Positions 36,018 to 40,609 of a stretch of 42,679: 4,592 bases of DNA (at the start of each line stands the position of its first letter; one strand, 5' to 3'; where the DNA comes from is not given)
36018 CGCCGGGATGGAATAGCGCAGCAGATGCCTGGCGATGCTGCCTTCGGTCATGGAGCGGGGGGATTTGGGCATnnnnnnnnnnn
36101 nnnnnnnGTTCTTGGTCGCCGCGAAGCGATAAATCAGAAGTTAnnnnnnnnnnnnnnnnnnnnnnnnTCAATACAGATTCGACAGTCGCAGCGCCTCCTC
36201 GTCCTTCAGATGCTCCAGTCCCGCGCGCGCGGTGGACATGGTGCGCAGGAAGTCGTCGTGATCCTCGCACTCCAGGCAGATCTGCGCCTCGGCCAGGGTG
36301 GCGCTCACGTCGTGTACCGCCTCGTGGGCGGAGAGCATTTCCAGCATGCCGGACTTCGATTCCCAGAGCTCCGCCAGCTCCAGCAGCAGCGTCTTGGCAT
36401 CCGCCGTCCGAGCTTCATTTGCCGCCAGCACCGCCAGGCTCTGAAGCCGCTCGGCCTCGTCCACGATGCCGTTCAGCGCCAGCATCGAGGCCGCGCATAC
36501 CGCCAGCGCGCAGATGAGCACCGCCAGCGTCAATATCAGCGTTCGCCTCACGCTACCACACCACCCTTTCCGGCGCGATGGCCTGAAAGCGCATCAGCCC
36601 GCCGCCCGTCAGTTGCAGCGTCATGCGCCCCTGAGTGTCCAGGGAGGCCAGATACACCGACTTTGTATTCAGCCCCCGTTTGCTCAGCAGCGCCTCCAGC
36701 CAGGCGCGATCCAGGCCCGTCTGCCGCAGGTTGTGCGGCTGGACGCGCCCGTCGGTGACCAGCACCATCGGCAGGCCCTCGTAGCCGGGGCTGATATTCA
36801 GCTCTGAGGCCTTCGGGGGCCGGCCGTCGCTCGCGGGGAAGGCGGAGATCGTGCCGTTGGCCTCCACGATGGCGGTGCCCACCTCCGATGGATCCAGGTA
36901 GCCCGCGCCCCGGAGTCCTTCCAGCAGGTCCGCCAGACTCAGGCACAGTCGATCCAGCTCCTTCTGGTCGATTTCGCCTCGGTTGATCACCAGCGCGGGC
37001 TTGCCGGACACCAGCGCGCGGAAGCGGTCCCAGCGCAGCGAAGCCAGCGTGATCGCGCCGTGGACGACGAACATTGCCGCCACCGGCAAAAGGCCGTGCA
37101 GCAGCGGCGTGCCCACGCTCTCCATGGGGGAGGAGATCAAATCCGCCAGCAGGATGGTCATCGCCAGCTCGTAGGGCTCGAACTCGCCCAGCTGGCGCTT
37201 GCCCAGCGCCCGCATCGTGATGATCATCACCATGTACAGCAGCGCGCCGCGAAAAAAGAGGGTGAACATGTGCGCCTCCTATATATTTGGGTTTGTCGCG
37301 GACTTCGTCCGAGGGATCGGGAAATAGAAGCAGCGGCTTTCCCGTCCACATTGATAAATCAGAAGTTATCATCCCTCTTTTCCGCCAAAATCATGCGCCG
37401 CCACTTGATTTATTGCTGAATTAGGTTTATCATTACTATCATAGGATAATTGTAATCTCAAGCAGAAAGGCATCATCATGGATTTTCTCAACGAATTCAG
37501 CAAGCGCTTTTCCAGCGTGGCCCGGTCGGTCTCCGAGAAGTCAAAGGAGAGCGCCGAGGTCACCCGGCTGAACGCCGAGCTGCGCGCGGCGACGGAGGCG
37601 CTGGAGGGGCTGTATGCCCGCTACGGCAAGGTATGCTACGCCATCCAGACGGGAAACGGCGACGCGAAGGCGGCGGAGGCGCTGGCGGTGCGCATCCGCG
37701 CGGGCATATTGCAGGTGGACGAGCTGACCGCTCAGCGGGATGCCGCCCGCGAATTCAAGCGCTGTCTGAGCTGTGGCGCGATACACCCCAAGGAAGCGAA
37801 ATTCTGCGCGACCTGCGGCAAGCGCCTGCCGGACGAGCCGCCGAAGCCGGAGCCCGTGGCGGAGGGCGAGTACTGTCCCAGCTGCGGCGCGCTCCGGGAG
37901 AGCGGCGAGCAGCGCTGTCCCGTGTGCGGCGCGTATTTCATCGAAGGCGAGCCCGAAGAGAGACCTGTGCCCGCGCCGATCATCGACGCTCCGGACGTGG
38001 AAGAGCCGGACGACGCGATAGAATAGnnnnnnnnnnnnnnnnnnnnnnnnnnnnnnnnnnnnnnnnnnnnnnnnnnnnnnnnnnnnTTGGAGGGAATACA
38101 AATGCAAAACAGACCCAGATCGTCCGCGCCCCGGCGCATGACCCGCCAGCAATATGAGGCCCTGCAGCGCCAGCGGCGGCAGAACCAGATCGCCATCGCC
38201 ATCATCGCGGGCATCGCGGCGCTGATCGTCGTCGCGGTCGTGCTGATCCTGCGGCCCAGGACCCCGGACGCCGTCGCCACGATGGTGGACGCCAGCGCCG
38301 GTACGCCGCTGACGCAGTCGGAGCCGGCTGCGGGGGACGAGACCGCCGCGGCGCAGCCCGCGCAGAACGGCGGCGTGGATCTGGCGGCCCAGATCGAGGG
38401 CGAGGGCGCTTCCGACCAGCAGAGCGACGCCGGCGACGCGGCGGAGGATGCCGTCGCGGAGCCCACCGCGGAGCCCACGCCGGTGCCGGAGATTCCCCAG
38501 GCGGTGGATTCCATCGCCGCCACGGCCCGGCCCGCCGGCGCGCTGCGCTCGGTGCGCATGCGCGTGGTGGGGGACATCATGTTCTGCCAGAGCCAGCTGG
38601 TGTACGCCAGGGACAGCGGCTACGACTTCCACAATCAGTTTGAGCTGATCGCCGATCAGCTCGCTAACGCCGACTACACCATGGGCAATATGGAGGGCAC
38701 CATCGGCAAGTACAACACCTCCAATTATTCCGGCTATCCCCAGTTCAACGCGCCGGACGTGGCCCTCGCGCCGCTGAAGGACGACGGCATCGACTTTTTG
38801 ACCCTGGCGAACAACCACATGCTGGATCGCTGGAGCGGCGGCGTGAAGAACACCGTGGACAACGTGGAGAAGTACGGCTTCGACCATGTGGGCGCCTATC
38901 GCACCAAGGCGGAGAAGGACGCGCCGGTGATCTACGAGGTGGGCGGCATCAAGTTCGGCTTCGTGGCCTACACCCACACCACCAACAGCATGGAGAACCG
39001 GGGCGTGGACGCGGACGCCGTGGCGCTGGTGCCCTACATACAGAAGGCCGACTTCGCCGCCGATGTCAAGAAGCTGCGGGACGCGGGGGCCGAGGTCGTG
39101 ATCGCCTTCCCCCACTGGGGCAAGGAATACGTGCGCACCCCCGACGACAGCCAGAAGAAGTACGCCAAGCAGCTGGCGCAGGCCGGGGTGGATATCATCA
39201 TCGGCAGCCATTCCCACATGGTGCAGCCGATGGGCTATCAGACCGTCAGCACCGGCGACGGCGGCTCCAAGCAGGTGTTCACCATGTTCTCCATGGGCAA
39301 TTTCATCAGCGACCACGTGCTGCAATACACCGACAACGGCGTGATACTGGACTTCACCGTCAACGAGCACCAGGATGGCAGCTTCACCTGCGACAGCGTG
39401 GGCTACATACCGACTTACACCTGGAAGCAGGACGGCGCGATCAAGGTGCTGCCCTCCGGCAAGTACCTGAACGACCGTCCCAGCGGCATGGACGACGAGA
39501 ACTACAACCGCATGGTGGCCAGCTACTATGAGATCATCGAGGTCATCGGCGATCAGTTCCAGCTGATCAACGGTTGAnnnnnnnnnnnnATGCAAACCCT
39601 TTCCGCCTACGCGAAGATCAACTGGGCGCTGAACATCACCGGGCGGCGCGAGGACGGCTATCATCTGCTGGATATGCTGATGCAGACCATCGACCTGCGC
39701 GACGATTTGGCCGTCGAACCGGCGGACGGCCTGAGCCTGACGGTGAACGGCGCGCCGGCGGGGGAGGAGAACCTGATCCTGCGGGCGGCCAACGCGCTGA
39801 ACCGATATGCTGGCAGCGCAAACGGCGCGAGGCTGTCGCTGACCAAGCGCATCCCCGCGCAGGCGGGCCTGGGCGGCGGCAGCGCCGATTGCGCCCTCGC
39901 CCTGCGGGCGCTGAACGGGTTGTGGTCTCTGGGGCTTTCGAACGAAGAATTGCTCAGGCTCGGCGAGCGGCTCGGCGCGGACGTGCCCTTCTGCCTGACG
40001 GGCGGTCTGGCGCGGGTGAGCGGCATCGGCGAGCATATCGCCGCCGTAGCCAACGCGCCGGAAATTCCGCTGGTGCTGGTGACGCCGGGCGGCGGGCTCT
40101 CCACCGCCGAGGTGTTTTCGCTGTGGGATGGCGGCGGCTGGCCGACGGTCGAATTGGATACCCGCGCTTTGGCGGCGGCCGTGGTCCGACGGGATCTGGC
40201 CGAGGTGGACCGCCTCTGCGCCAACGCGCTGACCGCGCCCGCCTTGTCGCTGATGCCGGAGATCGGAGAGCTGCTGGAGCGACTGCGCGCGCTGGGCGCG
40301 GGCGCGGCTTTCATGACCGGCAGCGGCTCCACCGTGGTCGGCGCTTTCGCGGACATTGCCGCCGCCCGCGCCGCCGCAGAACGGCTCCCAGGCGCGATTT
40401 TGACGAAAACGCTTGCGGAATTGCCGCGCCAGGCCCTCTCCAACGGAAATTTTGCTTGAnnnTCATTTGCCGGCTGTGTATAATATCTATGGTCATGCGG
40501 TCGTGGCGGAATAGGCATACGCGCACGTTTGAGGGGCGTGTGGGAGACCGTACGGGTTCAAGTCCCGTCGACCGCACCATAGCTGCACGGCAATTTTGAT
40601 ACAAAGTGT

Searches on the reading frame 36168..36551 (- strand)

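Call 28: search_protein_families(library=pfam, proteins=[window:36168-36551:-], max_evalue=0.001)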
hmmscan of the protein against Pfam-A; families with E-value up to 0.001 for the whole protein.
window:36168-36551:- (127 aa): 1 family
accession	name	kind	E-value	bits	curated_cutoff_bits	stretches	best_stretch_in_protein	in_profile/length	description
PF14276.11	DUF4363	-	1.1e-12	48.4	27.5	1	42-125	23-106/107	Domain of unknown function (DUF4363)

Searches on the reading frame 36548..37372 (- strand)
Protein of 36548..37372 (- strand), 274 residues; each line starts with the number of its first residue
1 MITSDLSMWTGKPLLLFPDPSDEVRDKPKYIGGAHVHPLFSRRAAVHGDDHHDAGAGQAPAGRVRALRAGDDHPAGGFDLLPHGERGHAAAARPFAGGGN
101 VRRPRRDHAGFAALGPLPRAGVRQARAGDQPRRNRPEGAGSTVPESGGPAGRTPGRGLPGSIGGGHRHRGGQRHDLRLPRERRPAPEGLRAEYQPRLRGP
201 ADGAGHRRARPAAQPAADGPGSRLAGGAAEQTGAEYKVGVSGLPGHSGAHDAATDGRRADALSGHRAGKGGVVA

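Call 9: search_protein_families(library=pfam, proteins=[window:36548-37372:-], max_evalue=0.001)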
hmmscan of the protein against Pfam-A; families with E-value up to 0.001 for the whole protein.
window:36548-37372:- (274 aa): 0 families

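Call 28: search_protein_families(library=pfam, proteins=[window:36553-37269:-], max_evalue=0.001)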
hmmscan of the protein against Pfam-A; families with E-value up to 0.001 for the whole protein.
window:36553-37269:- (238 aa): 1 family
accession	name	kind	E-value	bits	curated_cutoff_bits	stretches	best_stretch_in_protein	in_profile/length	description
PF04239.17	DUF421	-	5.4e-31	107.2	23.6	1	79-210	2-128/129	YetF C-terminal domain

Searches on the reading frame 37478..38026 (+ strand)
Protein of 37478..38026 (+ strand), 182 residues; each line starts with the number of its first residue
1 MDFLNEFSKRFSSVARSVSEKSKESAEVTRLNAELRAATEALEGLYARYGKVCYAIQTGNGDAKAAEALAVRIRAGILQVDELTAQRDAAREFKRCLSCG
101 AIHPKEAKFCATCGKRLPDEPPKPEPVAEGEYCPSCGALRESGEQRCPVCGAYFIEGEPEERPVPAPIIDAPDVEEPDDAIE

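Call 28: search_protein_families(library=pfam, proteins=[window:37478-38026:+], max_evalue=0.001)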
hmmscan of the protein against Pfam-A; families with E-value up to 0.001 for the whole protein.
window:37478-38026:+ (182 aa): 5 families
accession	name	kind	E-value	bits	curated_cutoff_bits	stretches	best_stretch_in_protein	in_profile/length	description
PF13240.11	Zn_Ribbon_1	-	1.3e-09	37.9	25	2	96-117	2-23/23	zinc-ribbon domain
PF12773.13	DZR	-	3.2e-08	34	27.3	1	96-151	1-45/45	Double zinc ribbon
PF13248.11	Zn_ribbon_3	-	1.7e-07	30.9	27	1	93-117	2-26/26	zinc-ribbon domain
PF18912.6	DZR_2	-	2.2e-05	24.6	27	0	95-136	9-55/56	Double zinc ribbon domain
PF17032.10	Zn_ribbon_15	-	6.9e-05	24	28.9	0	91-114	50-73/73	zinc-ribbon family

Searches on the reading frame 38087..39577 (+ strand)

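Call 28: search_protein_families(library=pfam, proteins=[window:38087-39577:+], max_evalue=0.001)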
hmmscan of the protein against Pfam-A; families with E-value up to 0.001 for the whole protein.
window:38087-39577:+ (496 aa): 1 family
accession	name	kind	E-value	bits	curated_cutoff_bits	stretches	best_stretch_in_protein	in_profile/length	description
PF09587.15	PGA_cap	-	1.5e-66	224.9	27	1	160-409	4-254/255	Bacterial capsule synthesis protein PGA_cap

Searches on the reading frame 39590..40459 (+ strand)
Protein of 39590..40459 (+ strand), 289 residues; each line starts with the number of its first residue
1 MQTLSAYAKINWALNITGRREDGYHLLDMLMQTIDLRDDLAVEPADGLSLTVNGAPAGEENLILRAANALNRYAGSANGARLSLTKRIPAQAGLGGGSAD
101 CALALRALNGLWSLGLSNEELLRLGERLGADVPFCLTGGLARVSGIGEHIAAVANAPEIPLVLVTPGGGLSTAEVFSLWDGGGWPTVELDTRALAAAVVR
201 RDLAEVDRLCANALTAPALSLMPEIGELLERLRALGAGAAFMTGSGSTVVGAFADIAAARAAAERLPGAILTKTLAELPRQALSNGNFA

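Call 28: search_protein_families(library=pfam, proteins=[window:39590-40459:+], max_evalue=0.001)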
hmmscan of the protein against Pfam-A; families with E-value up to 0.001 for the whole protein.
window:39590-40459:+ (289 aa): 2 families
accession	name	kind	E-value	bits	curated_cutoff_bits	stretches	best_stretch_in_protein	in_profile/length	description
PF00288.32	GHMP_kinases_N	-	6.2e-19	68.4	22.3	1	61-139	1-87/87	GHMP kinases N terminal domain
PF08544.19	GHMP_kinases_C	-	1e-11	45.5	21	1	195-266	2-79/85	GHMP kinases C terminal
